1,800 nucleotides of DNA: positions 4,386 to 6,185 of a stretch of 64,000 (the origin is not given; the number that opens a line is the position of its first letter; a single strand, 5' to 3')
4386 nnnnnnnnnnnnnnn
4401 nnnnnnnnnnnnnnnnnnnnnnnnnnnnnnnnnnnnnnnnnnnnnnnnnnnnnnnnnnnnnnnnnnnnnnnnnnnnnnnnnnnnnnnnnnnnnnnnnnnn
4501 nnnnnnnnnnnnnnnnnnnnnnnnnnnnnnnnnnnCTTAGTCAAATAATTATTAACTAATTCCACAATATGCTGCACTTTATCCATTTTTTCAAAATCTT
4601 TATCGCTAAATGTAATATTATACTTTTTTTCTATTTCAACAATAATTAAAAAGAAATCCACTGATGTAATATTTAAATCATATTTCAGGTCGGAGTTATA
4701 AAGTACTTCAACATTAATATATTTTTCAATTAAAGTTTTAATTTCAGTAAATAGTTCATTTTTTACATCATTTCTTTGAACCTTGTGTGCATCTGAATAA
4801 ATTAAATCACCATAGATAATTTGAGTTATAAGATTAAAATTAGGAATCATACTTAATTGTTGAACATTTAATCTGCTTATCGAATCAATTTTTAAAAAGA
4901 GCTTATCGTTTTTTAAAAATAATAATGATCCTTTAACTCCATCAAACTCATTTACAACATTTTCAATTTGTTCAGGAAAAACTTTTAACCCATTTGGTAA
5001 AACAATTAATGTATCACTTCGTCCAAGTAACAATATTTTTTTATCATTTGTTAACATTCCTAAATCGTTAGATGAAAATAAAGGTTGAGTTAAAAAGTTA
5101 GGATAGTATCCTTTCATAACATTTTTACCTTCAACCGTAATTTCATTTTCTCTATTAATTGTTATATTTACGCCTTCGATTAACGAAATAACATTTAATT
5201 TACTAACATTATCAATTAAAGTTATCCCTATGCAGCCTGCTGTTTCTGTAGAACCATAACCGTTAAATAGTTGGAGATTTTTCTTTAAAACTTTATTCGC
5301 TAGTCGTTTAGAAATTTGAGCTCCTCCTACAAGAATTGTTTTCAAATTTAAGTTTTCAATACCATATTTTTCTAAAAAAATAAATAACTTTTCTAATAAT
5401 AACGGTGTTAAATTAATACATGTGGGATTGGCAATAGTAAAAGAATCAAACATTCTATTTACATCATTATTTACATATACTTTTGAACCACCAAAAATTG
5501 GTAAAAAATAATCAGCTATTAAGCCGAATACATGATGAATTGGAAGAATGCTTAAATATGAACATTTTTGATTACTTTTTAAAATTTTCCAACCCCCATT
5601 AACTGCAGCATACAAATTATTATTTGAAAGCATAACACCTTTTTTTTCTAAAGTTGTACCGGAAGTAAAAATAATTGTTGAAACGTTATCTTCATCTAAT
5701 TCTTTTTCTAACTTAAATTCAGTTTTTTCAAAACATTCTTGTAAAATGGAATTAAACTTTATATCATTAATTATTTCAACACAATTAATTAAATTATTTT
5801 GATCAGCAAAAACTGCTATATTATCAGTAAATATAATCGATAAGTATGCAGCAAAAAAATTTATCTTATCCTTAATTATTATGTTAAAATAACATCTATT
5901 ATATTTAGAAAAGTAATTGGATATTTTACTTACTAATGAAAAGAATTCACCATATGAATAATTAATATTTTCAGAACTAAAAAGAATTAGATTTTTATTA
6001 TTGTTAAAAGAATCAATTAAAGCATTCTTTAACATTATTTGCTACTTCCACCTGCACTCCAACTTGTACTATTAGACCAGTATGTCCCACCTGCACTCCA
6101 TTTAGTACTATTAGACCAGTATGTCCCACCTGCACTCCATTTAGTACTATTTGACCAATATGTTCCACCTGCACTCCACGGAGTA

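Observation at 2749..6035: Adenylation-carrier-U32 tri-domain fusion plus a stand-alone U32 protein inside a peptide operon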

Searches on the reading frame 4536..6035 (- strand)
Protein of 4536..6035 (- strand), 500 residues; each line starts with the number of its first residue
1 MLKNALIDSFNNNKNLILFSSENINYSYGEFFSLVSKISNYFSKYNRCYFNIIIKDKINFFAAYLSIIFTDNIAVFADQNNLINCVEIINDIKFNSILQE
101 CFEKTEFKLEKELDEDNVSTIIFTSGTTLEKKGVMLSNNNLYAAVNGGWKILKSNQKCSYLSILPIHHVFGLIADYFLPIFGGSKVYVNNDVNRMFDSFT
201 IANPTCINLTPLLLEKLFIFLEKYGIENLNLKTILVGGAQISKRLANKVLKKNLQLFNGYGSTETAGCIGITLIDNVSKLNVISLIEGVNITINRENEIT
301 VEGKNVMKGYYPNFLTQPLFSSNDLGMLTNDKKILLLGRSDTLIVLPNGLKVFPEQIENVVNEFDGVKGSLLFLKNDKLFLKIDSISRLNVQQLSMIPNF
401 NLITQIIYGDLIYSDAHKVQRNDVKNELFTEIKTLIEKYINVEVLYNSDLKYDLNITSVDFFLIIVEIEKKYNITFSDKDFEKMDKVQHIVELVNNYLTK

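Call 69: search_solved_structures(query=window:4536-6035:-, max_evalue=1e-10)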
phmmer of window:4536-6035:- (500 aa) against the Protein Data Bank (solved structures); distinct sequences matched with E-value up to 1e-10: 19.
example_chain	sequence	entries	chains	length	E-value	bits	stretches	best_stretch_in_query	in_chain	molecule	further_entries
3ipl_A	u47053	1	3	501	4.8e-23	85.4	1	110-372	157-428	2-succinylbenzoate--CoA ligase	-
5x8f_A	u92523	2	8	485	3.9e-16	62.6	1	88-367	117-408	2-succinylbenzoate--CoA ligase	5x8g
5buq_A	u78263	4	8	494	4.1e-16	62.5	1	88-367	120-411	2-succinylbenzoate--CoA ligase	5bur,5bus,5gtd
2d1q_A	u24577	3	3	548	2.3e-12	50.2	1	102-363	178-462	Luciferin 4-monooxygenase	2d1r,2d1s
2d1t_A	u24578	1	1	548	2.4e-12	50.1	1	102-363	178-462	Luciferin 4-monooxygenase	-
6q2m_A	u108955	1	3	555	3e-12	49.8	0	102-363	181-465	Luciferin 4-monooxygenase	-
4g37_A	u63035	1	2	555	3e-12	49.8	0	102-363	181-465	Luciferin 4-monooxygenase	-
6k4c_A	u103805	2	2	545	4.9e-12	49.1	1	102-363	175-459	Ancestral luciferase AncLamp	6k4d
5kyv_A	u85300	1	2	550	1.2e-11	47.8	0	102-363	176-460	Luciferin 4-monooxygenase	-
5kyt_A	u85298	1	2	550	1.6e-11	47.4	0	102-363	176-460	Luciferin 4-monooxygenase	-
6hps_A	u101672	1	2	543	2.3e-11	46.9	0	102-363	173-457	Luciferin 4-monooxygenase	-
1ba3_A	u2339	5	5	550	2.5e-11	46.8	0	102-363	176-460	LUCIFERASE | Luciferin 4-monooxygenase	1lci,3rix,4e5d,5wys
3iep_A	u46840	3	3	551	2.5e-11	46.8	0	102-363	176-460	Luciferin 4-monooxygenase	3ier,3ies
4g36_A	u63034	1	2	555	2.6e-11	46.7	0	102-363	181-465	Luciferin 4-monooxygenase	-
5dv9_A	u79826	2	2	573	2.9e-11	46.6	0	102-363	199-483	Luciferin 4-monooxygenase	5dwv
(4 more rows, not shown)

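Call 73: predict_structure(alignment_id=A8)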
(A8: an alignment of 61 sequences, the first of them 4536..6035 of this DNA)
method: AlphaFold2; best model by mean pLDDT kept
length: 500 residues; sequences in the alignment: 61
mean_pLDDT: 89.0   pTM: 0.81
mean pLDDT of the five models: 89.0, 88.8, 88.4, 87.5, 87.4
residues with pLDDT >= 90: 308; 70-90: 159; 50-70: 30; < 50: 3
segments of 3 or more residues with pLDDT < 50: 83-85
pLDDT, mean of each block of 10 residues (from residue 1): 95 98 95 94 80 88 95 82 54 80 75 92 76 93 97 96 93 96 97 91 96 92 86 93 93 96 95 93 95 94 95 79 94 91 87 88 89 88 84 78 87 77 76 93 90 94 96 95 94 82
secondary structure, 60 per line:
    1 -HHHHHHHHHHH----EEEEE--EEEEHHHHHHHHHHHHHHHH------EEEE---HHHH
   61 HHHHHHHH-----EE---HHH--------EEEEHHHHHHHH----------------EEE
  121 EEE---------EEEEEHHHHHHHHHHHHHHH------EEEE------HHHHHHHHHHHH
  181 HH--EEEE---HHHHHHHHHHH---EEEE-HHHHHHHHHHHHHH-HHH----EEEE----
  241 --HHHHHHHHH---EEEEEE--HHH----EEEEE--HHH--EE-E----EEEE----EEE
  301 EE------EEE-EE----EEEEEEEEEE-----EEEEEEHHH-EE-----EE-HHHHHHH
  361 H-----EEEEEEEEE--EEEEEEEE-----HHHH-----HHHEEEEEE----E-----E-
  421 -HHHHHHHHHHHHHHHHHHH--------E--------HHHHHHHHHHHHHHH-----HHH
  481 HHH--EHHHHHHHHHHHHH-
elements in order: H2-12 E17-21 E24-27 H28-43 E50-53 H57-68 E90-93 H94-101 E118-123 E133-137 H138-152 E159-162 H169-182 E185-188 H192-202 E206-209 H211-224 E233-236 H243-251 E255-260 E270-274 E290-293 E298-302 E309-311 E319-328 E334-339 H354-361 E367-375 E378-385 H391-394 E403-408 H422-440 H458-472 H478-483 H487-499

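Call 75: fold_search(model_id=the predicted structure, library=pdb)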
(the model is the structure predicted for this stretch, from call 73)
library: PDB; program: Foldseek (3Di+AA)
matches with E <= 10: 1207; with E <= 0.001: 655
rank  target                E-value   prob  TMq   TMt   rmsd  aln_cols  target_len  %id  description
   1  3ipl_B                1.4e-29  1.00  0.59  0.65  10.7       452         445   21  CRYSTAL STRUCTURE OF o-succinylbenzoic acid-CoA ligase FROM Staphylococcus aureus subsp. aureus Mu50 (released 2009-08-25)
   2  3ipl_A                1.7e-28  1.00  0.57  0.63  12.8       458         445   21  CRYSTAL STRUCTURE OF o-succinylbenzoic acid-CoA ligase FROM Staphylococcus aureus subsp. aureus Mu50 (released 2009-08-25)
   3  5gtd_A                2.8e-28  1.00  0.70  0.72   4.4       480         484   20  o-Succinylbenzoate CoA Synthetase (MenE) from Bacillus Subtilis in Complex with the Acyl-adenylate Intermediate OSB-AM (released 2017-01-04)
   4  5x8f_B                3.0e-28  1.00  0.59  0.60  11.3       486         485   20  Ternary complex structure of a double mutant I454RA456K of o-Succinylbenzoate CoA Synthetase (MenE) from Bacillus Subt (released 2017-06-07)
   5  5bur_A                3.7e-28  1.00  0.68  0.71   4.9       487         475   20  O-succinylbenzoate Coenzyme A Synthetase (MenE) from Bacillus Subtilis, in Complex with ATP and Magnesium Ion (released 2015-08-26)
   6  5bus_A                5.9e-28  1.00  0.69  0.72   4.5       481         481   20  O-succinylbenzoate Coenzyme A Synthetase (MenE) from Bacillus Subtilis, in complex with AMP (released 2015-08-26)
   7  5buq_B                7.8e-28  1.00  0.58  0.61   9.4       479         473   19  Unliganded Form of O-succinylbenzoate Coenzyme A Synthetase (MenE) from Bacillus Subtilis, Solved at 1.98 Angstroms (released 2015-08-26)
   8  7vhv_A                1.1e-27  1.00  0.68  0.70   4.7       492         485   17  Crystal structure of S. aureus D-alanine alanyl carrier protein ligase (released 2022-04-13)
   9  5x8f_C                1.2e-27  1.00  0.59  0.61  11.2       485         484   20  Ternary complex structure of a double mutant I454RA456K of o-Succinylbenzoate CoA Synthetase (MenE) from Bacillus Subt (released 2017-06-07)
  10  4r0m_A                1.6e-27  1.00  0.64  0.52  12.3       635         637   17  Structure of McyG A-PCP complexed with phenylalanyl-adenylate (released 2015-04-15)
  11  5x8g_D                2.2e-27  1.00  0.59  0.61  11.2       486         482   20  Binary complex structure of a double mutant I454RA456K of o-Succinylbenzoate CoA Synthetase (MenE) from Bacillus Subti (released 2017-06-07)
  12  5u89_A                2.6e-27  1.00  0.60  0.30  15.4       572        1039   16  Crystal structure of a cross-module fragment from the dimodular NRPS DhbF (released 2017-05-10)
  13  5buq_A                2.8e-27  1.00  0.68  0.74   4.2       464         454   19  Unliganded Form of O-succinylbenzoate Coenzyme A Synthetase (MenE) from Bacillus Subtilis, Solved at 1.98 Angstroms (released 2015-08-26)
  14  5x8f_A                3.5e-27  1.00  0.59  0.60  11.3       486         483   20  Ternary complex structure of a double mutant I454RA456K of o-Succinylbenzoate CoA Synthetase (MenE) from Bacillus Subt (released 2017-06-07)
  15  6mfw                  4.9e-27  1.00  0.67  0.30  12.4       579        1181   14  Crystal structure of a 4-domain construct of LgrA in the substrate donation state (released 2019-11-20)
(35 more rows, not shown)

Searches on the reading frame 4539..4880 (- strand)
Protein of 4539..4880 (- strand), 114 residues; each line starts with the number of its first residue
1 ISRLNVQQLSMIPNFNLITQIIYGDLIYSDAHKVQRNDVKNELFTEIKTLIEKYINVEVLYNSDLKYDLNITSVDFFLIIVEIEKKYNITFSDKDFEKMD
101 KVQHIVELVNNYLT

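Call 6: search_protein_families(library=pfam, proteins=[window:4539-4880:-], max_evalue=10)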
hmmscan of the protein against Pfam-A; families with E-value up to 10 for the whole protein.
window:4539-4880:- (114 aa): 2 families
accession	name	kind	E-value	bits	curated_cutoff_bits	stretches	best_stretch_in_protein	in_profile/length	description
PF00550.31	PP-binding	-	0.00027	21.5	20.8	1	47-108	3-66/67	Phosphopantetheine attachment site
PF20890.2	Dbr1_C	-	0.0007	20.4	27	1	21-87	23-81/86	Dbr1, C-terminal domain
